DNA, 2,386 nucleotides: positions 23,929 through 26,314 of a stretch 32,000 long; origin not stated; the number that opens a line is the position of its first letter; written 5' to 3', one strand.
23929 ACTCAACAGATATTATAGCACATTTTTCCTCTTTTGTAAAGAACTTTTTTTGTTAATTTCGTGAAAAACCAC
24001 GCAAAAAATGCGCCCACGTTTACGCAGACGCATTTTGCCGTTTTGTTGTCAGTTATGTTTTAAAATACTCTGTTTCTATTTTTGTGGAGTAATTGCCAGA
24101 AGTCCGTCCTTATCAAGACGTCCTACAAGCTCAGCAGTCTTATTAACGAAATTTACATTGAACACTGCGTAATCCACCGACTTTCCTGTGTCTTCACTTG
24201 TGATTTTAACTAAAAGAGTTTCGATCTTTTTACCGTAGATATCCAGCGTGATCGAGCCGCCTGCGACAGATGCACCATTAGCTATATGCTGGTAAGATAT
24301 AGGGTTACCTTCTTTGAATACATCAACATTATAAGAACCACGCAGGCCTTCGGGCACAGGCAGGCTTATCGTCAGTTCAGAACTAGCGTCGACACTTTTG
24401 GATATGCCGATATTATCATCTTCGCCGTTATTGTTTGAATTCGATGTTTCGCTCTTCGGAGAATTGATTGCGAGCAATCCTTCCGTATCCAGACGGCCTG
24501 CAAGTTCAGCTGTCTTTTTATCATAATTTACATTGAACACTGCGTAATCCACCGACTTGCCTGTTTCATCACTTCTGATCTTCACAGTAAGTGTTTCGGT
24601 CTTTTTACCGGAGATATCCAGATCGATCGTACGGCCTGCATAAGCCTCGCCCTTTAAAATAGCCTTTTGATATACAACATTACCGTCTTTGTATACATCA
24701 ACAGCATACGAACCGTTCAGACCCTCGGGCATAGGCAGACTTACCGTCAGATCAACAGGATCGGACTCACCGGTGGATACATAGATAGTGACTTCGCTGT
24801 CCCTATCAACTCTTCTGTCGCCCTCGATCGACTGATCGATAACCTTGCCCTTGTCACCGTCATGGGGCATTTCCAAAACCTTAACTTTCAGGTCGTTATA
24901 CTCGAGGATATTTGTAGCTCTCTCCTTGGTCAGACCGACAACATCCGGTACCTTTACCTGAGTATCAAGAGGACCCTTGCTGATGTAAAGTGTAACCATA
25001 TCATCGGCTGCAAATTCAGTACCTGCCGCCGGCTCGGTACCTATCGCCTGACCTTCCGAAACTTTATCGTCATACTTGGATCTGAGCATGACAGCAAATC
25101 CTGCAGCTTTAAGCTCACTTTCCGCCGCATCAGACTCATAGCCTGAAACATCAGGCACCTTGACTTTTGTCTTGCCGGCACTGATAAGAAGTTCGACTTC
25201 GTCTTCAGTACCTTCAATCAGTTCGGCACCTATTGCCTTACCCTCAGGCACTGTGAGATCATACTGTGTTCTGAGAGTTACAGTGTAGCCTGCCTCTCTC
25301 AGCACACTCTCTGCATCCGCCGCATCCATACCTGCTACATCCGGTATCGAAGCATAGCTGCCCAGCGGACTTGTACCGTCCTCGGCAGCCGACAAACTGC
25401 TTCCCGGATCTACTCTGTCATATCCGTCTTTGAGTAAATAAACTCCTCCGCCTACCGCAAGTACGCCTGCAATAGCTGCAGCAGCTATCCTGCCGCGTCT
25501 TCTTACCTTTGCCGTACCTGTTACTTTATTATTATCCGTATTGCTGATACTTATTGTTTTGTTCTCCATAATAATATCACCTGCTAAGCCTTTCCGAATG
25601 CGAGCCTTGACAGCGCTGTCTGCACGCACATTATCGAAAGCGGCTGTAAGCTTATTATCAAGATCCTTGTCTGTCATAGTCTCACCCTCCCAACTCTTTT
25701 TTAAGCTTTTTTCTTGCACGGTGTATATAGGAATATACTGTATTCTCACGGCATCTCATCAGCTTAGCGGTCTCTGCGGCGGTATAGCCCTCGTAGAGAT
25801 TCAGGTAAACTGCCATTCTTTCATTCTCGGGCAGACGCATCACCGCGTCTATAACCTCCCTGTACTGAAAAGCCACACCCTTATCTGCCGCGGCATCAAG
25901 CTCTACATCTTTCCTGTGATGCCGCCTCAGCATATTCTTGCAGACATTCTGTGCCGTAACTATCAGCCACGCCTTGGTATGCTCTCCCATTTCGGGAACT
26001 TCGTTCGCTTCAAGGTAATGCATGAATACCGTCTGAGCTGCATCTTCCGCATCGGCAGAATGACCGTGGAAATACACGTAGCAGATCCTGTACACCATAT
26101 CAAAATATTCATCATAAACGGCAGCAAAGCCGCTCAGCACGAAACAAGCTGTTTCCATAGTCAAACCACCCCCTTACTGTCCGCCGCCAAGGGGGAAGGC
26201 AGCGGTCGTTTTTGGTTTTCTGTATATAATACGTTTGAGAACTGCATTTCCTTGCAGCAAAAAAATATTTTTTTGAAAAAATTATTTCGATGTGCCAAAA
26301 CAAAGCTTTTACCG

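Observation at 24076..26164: ECF sigma factor paired with a PASTA-domain membrane protein (PrkC-like ectodomain on an anti-sigma scaffold)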

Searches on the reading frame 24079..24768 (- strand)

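Call 24: search_protein_families(library=pfam, proteins=[window:24079-24768:-], max_evalue=10)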
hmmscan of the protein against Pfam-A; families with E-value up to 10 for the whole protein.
seq(230 aa): 8 families
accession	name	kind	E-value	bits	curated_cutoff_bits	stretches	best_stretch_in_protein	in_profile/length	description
PF08305.17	NPCBM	-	8.6e-07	29.5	23.9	1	16-77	72-130/137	NPCBM/NEW2 domain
PF23533.1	Microp_apicomplexa_19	-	0.014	16.2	27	1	52-82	21-51/95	Apicomplexa microprotein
PF01828.24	Peptidase_A4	-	0.019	14.8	22.3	1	143-213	67-139/206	Peptidase A4 family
PF14251.12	PterinBD-DUF4346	-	0.033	15.4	29.6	1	143-201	4-63/86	PterinBD-DUF4346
PF04268.17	SoxG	-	0.088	13.4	21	1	166-197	72-103/152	Sarcosine oxidase, gamma subunit family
PF16743.10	PliI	-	0.1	12.7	27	1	144-206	28-96/123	Periplasmic lysozyme inhibitor of I-type lysozyme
PF08986.15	DUF1889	-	0.17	12.3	26.9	0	59-106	39-86/96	Domain of unknown function (DUF1889)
PF05486.17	SRP9-21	-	0.2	12.4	21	0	181-218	48-85/89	Signal recognition particle 9 kDa protein (SRP9)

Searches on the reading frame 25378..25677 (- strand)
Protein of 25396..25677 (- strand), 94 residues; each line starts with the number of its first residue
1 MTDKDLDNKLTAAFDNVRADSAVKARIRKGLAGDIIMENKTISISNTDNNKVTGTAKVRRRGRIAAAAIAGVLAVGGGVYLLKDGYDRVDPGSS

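Call 24: search_protein_families(library=pfam, proteins=[window:25396-25677:-], max_evalue=10)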
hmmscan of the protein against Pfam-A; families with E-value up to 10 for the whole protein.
seq(94 aa): 0 families

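Call 48: search_solved_structures(query=A2, max_evalue=10)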
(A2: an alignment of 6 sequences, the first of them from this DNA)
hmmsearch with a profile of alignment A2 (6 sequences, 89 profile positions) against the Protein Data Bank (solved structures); distinct sequences matched with E-value up to 10: 4.
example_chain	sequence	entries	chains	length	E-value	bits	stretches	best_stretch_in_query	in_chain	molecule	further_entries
9ndy_A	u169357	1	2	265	0.081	16.4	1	8-52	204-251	Tube initiator protein (gp018)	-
9zni_7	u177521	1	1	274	0.21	15.1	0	13-46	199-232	CBS domain-containing protein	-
9zng_7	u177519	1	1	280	0.22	15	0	13-46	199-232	CBS domain-containing protein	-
6r2q_B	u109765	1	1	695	1.2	12.7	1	6-45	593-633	Uncharacterized protein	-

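Call 58: search_protein_representatives(alignment_id=A2)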
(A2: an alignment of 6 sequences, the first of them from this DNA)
Query: 6 sequences, 89 profile positions. Proteins with E-value up to 0.001 (for the whole library): 32; up to 1e-10: 23; up to 1e-30: 9. The best 32 are listed.
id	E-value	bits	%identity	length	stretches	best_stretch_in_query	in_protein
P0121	3.2e-44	165.2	-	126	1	1-89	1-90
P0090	4.6e-44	164.7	-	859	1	1-89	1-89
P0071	1.6e-43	163.0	-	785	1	1-89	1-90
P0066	2.1e-42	159.3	-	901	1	1-89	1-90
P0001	3.1e-40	152.4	-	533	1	1-89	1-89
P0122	4.6e-37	142.2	-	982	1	1-89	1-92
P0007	8.9e-37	141.3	-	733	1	1-89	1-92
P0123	5.2e-33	129.3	-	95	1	1-89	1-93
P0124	4.7e-32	126.2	-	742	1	1-89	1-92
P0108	5.0e-30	119.7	-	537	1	1-89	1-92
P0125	9.6e-30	118.8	-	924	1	1-89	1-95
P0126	6.7e-25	103.3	-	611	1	1-89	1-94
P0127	8.4e-18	80.5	-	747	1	1-82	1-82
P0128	8.9e-18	80.4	-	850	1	1-83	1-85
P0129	2.9e-16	75.6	-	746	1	1-85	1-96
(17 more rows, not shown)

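Call 60: search_protein_families(library=pfam, alignment_id=A5, max_evalue=0.001)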
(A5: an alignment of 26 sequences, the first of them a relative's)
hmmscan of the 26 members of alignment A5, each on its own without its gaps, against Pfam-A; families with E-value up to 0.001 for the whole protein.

A. member 1, P0122 (982 aa): 1 family
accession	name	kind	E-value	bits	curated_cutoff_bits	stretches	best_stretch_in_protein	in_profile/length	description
PF03793.24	PASTA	-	3.5e-26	91.4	23.2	2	706-767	1-64/64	PASTA domain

B. families by the number of members that match (of 26 scanned): 5 families
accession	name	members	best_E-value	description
PF03793.24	PASTA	8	6.4e-44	PASTA domain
PF08305.17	NPCBM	1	5.2e-06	NPCBM/NEW2 domain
PF17660.6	BTRD1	1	0.00012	Polyglycine hydrolase-like, structural repeat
PF10282.15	Lactonase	1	0.00055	Lactonase, 7-bladed beta-propeller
PF13754.12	Big_3_4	1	0.00091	Domain of unknown function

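Call 78: predict_structure(alignment_id=A7)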
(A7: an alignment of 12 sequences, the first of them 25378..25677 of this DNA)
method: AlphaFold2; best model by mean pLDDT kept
length: 100 residues; sequences in the alignment: 12
mean_pLDDT: 44.3   pTM: 0.25
mean pLDDT of the five models: 44.3, 43.6, 43.4, 43.1, 43.0
residues with pLDDT >= 90: 0; 70-90: 0; 50-70: 27; < 50: 73
segments of 3 or more residues with pLDDT < 50: 30-100
pLDDT, mean of each block of 10 residues (from residue 1): 58 57 55 42 39 39 41 40 39 34
secondary structure, 60 per line:
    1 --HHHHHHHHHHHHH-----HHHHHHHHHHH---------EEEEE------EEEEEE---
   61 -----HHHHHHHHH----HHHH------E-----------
elements in order: H3-15 H21-31 E41-45 E52-57 H66-74 H79-82

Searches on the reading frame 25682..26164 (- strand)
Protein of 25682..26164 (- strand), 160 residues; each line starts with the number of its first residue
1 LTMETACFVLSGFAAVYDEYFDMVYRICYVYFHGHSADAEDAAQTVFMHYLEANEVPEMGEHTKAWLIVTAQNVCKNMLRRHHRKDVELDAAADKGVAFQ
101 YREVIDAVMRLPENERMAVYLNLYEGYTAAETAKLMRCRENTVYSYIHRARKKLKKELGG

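Call 3: search_protein_families(library=pfam, proteins=[window:25682-26164:-], max_evalue=1)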
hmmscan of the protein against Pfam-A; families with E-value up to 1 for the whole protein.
window:25682-26164:- (160 aa): 12 families
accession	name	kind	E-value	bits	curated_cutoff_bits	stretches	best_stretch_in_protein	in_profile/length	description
PF08281.18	Sigma70_r4_2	-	2.5e-15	56.3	25.7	1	102-154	2-54/54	Sigma-70, region 4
PF04542.20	Sigma70_r2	-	4.6e-11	42.8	24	1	17-84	2-70/71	Sigma-70 region 2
PF04545.22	Sigma70_r4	-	7.3e-07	29.1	24.1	1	109-156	3-50/50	Sigma-70, region 4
PF13551.12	HTH_29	-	1.6e-06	28.6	28.1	1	116-152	1-38/64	Winged helix-turn helix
PF07638.17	Sigma70_ECF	-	7.6e-05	23.1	21.1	1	99-158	124-183/185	ECF sigma factor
PF06056.18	Terminase_5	-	0.00029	21.1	20.3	1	117-153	5-40/58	Putative ATPase subunit of terminase (gpP-like)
PF13384.12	HTH_23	-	0.00055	20.1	24.6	1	115-150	6-41/50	Homeodomain-like domain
PF22233.2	PhyR_sigma-like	-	0.003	17.7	27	1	114-155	7-48/50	Response regulator PhyR, sigma-like domain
PF02001.22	DUF134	-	0.0034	18.3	27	1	114-156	38-80/98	Protein of unknown function DUF134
PF12728.13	HTH_17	-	0.0041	17.8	27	1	127-149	2-24/51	Helix-turn-helix domain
PF00196.25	GerE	-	0.0058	16.7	23.5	1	122-155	13-46/57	Bacterial regulatory proteins, luxR family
PF13556.12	HTH_30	-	0.26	11.6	27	0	128-154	14-40/59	PucR C-terminal helix-turn-helix domain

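Call 4: search_protein_families(library=ncbifam, proteins=[window:25682-26164:-], max_evalue=1)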
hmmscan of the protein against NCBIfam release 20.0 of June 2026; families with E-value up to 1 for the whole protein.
window:25682-26164:- (160 aa): 92 families (the best 25 are shown)
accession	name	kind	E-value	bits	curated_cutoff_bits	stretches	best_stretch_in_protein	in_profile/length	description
TIGR02985.1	Sig70_bacteroi1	subfamily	1.1e-19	71.2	126.4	1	13-158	3-162/162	RNA polymerase sigma-70 factor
TIGR02937.1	sigma70-ECF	superfamily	3.4e-19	69.1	42.9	1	13-158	3-165/165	sigma-70 family RNA polymerase sigma factor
NF058625.1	sigma_PG0214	equivalog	6.9e-18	64.9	130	1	22-158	15-161/170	GFO_1088 family ECF-type sigma factor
TIGR02952.1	Sig70_famx2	equivalog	1e-17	64.5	206.45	1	12-158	12-170/170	ECF subfamily RNA polymerase sigma factor, BldN family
NF006930.0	PRK09415.1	subfamily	4.1e-17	62.6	198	1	15-158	20-175/179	RNA polymerase factor sigma C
NF008891.0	PRK11924.1-5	subfamily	1.6e-16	60.9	259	1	17-160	9-165/171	RNA polymerase sigma factor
TIGR02983.1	SigE-fam_strep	subfamily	3.5e-16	59.5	141.55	1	13-158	8-158/162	SigE family RNA polymerase sigma factor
NF007216.0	PRK09638.1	equivalog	4.5e-16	59.1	194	1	13-159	20-175/180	RNA polymerase sigma factor SigY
TIGR02954.1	Sig70_famx3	hypoth_equivalog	8.5e-14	51.7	188.5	1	13-158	18-167/170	RNA polymerase sigma-70 factor, TIGR02954 family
TIGR02947.1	SigH_actino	hypoth_equivalog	2.2e-13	50.3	251.55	2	102-159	123-180/193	RNA polymerase sigma-70 factor, TIGR02947 family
NF007223.0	PRK09641.1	equivalog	6.9e-13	48.8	209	2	12-94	19-99/187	RNA polymerase sigma factor SigW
TIGR02948.1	SigW_bacill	equivalog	1.2e-12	48.3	243.1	2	12-92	19-97/187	RNA polymerase sigma factor SigW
NF007225.0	PRK09643.1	equivalog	1.2e-12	48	190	1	33-158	48-182/204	RNA polymerase sigma factor SigM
NF009172.0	PRK12519.1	subfamily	1.5e-12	47.4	222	1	13-159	31-190/194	RNA polymerase sigma factor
NF004113.0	PRK05602.1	equivalog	1.6e-12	47.5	208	1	35-158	68-201/211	RNA polymerase sigma factor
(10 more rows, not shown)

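Call 33: search_solved_structures(query=window:25682-26158:-, max_evalue=0.001)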
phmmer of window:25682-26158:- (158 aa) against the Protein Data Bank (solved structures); distinct sequences matched with E-value up to 0.001: 16.
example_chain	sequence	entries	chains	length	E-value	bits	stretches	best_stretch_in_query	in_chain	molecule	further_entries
6dxo_A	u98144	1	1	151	1.8e-10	44.1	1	10-153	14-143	RNA polymerase ECF-subfamily sigma factor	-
5wuq_A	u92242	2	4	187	3.8e-10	43.1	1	10-113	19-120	ECF RNA polymerase sigma factor SigW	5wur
5zx2_F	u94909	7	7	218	1e-07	35.2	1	96-154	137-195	ECF RNA polymerase sigma factor SigH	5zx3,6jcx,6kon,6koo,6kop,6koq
6in7_B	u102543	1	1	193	8e-07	32.3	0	102-156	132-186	RNA polymerase sigma-H factor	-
8z6g_B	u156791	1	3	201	9.3e-07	32.1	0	102-156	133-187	RNA polymerase sigma factor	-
6dv9_F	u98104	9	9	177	1.1e-06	31.8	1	11-154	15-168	ECF RNA polymerase sigma factor SigL | RNA polymerase sigma factor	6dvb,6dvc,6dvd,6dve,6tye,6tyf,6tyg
6jcy_F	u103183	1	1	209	1.5e-06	31.4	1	33-154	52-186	ECF RNA polymerase sigma factor SigH,ECF RNA polymerase sigma factor SigE,ECF RNA polymera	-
5uxx_A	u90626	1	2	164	1e-05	28.7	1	35-154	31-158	RNA polymerase sigma factor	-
9m9d_F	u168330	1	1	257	2.6e-05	27.4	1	16-155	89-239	ECF RNA polymerase sigma factor SigE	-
9m98_F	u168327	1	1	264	2.7e-05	27.3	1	16-155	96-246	ECF RNA polymerase sigma factor SigE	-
9m9e_F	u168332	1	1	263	2.7e-05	27.3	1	16-155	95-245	ECF RNA polymerase sigma factor SigE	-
1or7_A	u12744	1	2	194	2.8e-05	27.3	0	101-153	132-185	RNA polymerase sigma-E factor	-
6jbq_F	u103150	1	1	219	3.5e-05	26.9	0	100-153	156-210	ECF RNA polymerase sigma-E factor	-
5fgm_A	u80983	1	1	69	4e-05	26.8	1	101-154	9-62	ECF RNA polymerase sigma factor SigR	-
2h27_A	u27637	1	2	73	0.00031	23.9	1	100-153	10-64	RNA polymerase Sigma E factor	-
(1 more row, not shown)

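Call 52: find_related_loci(query=A4, collection=genome_contigs, flank=4000)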
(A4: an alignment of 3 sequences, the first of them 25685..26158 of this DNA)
Query A4 (158 aa) in genome_contigs; peptide patterns used: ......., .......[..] (x = any residue, [..] = any of these).
67 stretches matched a pattern; 10 encode a relative of the query (tblastn E <= 1e-3); 10 distinct loci.
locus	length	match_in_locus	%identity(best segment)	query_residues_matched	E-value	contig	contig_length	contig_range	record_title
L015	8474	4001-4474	90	1-158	2e-97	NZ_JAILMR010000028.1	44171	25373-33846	MAG: Ruminococcus sp. isolate RUI259 k141_14447030_flag=0_multi=26.9941_len=44171, whole genome shotgun sequence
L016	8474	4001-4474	87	1-158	5e-94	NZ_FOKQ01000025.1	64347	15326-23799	Ruminococcus albus strain AR67, whole genome shotgun sequence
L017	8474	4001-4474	87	1-158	3e-94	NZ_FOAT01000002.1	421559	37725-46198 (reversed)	Ruminococcus albus strain KH2T6, whole genome shotgun sequence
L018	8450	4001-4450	80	8-157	4e-81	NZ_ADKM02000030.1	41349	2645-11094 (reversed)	Ruminococcus albus 8 contig00038, whole genome shotgun sequence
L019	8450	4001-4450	79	8-157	1e-80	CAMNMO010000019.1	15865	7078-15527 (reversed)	MAG: uncultured Ruminococcus sp. isolate SRR873597_bin.128_metaWRAP_v1.3_MAG genome assembly, contig: NODE.9127_length_1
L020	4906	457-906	78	8-157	4e-79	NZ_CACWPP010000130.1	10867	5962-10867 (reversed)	MAG: uncultured Ruminococcus sp. isolate RUG10798, whole genome shotgun sequence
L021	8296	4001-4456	43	10-158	4e-36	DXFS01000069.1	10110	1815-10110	MAG TPA_asm: Candidatus Agathobaculum pullistercoris isolate CHK180-9785 CHK180__C179256_L10110_SAMEA5754824, whole geno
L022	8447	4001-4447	83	9-157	1e-83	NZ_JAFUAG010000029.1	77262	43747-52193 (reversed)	MAG: Ruminococcus sp. isolate RGIG4311 Roe_deer_Duodenum-2__c1291, whole genome shotgun sequence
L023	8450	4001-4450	42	9-157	1e-31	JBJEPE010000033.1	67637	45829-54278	MAG: Acutalibacteraceae bacterium isolate PUUB39_bin.015 NODE_205_length_67637_cov_6.902666, whole genome shotgun sequen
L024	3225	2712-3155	43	14-158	3e-31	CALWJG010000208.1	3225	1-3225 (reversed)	MAG: uncultured Agathobaculum sp. isolate BRZ_BR__bin98 genome assembly, contig: BRZ_BR__NODE_59053_length_3225_cov_11.0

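Call 54: search_protein_families(library=pfam, proteins=[L015:4482-7154:+, L016:4482-7058:+, L017:4482-7064:+, L018:4461-7478:+, L019:4461-8450:+, L020:918-3392:+, L022:4458-6683:+, L021:4518-5219:+], max_evalue=0.01)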
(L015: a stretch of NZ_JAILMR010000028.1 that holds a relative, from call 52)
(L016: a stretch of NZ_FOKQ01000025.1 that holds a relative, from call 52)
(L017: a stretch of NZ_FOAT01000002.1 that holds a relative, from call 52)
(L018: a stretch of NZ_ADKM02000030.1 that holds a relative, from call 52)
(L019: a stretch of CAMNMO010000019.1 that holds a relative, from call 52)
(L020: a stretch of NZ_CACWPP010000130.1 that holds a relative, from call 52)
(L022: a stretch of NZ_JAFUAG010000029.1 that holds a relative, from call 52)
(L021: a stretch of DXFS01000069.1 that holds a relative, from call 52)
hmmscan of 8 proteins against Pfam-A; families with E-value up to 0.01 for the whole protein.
L015:4482-7154:+ (891 aa): 1 family
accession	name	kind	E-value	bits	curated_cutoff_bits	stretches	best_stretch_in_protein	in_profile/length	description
PF03793.24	PASTA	-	5.7e-13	49.1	23.2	1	527-587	3-64/64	PASTA domain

L016:4482-7058:+ (859 aa): 1 family
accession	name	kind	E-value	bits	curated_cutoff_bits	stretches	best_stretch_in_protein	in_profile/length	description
PF10282.15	Lactonase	-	0.00055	19.7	21.7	0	672-748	248-325/344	Lactonase, 7-bladed beta-propeller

L017:4482-7064:+ (861 aa): 1 family
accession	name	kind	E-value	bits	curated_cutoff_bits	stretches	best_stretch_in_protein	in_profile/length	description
PF10282.15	Lactonase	-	0.0047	16.6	21.7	0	674-750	248-325/344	Lactonase, 7-bladed beta-propeller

L018:4461-7478:+ (1006 aa): 1 family
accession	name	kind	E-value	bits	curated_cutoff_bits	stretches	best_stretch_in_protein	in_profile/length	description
PF03793.24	PASTA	-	3.1e-29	101.2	23.2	2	839-900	1-64/64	PASTA domain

L019:4461-8450:+ (1330 aa): 1 family
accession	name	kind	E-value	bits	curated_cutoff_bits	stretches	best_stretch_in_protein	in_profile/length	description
PF03793.24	PASTA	-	3.8e-13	49.6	23.2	1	905-965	3-63/64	PASTA domain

L020:918-3392:+ (825 aa): 1 family
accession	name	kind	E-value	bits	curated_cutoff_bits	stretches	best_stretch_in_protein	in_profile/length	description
PF03793.24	PASTA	-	2.2e-28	98.4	23.2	2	681-742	2-64/64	PASTA domain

L022:4458-6683:+ (742 aa): 1 family
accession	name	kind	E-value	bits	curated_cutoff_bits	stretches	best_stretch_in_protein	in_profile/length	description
PF03793.24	PASTA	-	2.4e-24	85.5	23.2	2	565-624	1-62/64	PASTA domain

L021:4518-5219:+ (234 aa): 0 families
